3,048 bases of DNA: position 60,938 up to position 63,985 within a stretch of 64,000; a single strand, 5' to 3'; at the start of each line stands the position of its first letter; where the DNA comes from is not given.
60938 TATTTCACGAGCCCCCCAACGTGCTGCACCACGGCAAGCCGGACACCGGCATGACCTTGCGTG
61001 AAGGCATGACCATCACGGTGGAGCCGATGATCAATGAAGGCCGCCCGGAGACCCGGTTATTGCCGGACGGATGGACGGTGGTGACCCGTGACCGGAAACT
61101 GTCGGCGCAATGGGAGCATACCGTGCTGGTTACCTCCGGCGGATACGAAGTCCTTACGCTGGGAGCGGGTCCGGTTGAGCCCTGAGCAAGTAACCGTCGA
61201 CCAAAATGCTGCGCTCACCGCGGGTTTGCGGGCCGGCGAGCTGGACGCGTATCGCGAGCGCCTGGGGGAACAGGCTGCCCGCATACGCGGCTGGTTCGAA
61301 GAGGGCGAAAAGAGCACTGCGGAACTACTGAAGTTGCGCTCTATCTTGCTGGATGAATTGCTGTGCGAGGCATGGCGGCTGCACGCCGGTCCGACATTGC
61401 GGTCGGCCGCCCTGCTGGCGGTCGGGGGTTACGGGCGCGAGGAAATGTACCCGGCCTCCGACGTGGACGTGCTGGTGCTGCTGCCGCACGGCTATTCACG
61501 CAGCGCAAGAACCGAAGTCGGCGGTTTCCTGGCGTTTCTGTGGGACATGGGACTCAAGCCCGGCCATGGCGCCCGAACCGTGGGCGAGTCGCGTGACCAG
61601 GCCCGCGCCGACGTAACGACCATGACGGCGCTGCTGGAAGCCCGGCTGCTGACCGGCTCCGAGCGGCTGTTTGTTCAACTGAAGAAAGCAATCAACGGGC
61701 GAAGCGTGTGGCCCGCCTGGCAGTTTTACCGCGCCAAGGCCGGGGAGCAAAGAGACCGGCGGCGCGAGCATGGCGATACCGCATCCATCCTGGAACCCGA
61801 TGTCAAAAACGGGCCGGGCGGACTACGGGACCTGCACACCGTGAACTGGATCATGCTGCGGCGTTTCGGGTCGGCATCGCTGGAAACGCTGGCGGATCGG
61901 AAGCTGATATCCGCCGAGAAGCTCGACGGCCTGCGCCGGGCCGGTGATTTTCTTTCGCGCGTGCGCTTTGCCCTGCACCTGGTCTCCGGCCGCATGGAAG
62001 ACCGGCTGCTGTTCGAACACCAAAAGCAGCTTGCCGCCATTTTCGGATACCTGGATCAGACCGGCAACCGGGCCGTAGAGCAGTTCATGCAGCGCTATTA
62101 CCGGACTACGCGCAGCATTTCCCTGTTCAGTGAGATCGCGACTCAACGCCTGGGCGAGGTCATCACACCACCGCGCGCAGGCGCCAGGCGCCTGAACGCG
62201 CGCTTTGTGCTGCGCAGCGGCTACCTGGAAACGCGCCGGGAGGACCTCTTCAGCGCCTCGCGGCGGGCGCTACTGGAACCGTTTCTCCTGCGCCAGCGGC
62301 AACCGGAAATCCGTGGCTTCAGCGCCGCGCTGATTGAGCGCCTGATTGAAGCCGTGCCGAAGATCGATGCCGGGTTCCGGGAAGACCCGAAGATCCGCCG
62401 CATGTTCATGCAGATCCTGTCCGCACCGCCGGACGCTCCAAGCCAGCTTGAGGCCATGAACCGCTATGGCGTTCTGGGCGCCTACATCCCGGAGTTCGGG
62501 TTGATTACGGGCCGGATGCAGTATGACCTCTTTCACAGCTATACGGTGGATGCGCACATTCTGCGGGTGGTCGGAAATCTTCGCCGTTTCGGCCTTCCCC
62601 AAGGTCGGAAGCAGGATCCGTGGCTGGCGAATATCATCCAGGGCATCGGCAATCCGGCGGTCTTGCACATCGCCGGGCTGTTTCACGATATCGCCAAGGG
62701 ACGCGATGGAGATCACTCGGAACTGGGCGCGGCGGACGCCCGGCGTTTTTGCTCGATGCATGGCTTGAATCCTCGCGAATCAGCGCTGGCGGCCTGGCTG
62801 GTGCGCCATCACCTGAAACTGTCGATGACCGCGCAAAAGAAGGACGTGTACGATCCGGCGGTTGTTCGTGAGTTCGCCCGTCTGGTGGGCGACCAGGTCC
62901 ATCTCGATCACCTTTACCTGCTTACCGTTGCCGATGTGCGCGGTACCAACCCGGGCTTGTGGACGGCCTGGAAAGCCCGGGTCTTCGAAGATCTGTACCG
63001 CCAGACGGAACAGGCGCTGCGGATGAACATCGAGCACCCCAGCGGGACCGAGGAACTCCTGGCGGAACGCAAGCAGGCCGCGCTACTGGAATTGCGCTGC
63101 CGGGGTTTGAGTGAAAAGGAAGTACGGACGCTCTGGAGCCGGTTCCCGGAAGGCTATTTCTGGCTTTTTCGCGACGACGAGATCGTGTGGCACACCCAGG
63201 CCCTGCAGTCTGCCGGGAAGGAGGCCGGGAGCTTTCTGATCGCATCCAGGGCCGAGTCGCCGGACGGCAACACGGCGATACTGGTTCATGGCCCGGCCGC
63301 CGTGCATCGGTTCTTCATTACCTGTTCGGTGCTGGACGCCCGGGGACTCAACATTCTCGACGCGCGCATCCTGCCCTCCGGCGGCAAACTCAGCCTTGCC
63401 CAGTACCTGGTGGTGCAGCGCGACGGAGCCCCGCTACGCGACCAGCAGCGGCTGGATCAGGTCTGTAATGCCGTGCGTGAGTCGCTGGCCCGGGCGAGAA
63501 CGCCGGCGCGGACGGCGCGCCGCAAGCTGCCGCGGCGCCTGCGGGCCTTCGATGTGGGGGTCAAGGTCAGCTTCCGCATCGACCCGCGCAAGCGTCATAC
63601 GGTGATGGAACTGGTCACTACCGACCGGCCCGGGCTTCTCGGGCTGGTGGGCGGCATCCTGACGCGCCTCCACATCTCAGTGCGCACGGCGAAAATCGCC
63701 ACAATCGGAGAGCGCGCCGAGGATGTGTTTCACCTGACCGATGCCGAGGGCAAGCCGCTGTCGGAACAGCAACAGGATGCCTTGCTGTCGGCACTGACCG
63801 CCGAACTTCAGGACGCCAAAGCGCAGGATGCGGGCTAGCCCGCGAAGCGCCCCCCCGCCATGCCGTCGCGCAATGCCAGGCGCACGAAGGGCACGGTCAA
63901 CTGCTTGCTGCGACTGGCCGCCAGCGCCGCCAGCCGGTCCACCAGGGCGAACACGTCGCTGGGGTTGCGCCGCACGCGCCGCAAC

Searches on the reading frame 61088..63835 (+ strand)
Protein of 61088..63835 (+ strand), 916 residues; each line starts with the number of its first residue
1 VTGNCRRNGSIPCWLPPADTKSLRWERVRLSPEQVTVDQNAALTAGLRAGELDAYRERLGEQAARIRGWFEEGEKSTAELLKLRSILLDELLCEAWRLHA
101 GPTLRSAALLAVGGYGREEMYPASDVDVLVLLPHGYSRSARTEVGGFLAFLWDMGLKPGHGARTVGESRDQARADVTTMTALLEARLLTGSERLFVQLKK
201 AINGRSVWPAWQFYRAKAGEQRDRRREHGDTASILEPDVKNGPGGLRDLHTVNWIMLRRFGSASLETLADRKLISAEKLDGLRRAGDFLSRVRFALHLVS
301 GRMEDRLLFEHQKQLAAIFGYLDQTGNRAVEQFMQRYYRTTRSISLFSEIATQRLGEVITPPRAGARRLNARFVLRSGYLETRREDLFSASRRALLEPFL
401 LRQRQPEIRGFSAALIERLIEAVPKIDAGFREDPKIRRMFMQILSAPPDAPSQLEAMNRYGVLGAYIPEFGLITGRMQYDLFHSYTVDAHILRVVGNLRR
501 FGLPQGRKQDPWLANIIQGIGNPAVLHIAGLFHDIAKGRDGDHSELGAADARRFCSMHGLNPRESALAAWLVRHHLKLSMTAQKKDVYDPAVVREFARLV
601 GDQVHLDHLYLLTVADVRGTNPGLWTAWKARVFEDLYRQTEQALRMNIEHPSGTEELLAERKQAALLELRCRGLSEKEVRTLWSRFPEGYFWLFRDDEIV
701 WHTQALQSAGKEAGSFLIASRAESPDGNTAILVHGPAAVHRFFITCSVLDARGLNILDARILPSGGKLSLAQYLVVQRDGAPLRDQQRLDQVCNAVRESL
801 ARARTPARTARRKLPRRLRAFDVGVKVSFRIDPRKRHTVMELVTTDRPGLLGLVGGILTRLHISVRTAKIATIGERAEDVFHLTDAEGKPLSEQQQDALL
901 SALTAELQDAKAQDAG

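Call 75: search_protein_families(library=pfam, proteins=[window:61088-63835:+], max_evalue=0.0001)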
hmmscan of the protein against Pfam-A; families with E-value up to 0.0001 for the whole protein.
window:61088-63835:+ (916 aa): 3 families
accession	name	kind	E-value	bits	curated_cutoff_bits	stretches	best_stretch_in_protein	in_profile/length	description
PF08335.16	GlnD_UR_UTase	-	8e-41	139.8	21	1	212-349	1-138/141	GlnD PII-uridylyltransferase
PF01842.31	ACT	-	3.7e-09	36.6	27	1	843-893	6-58/66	ACT domain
PF01966.28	HD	-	6.4e-09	36.5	22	1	489-586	3-93/116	HD domain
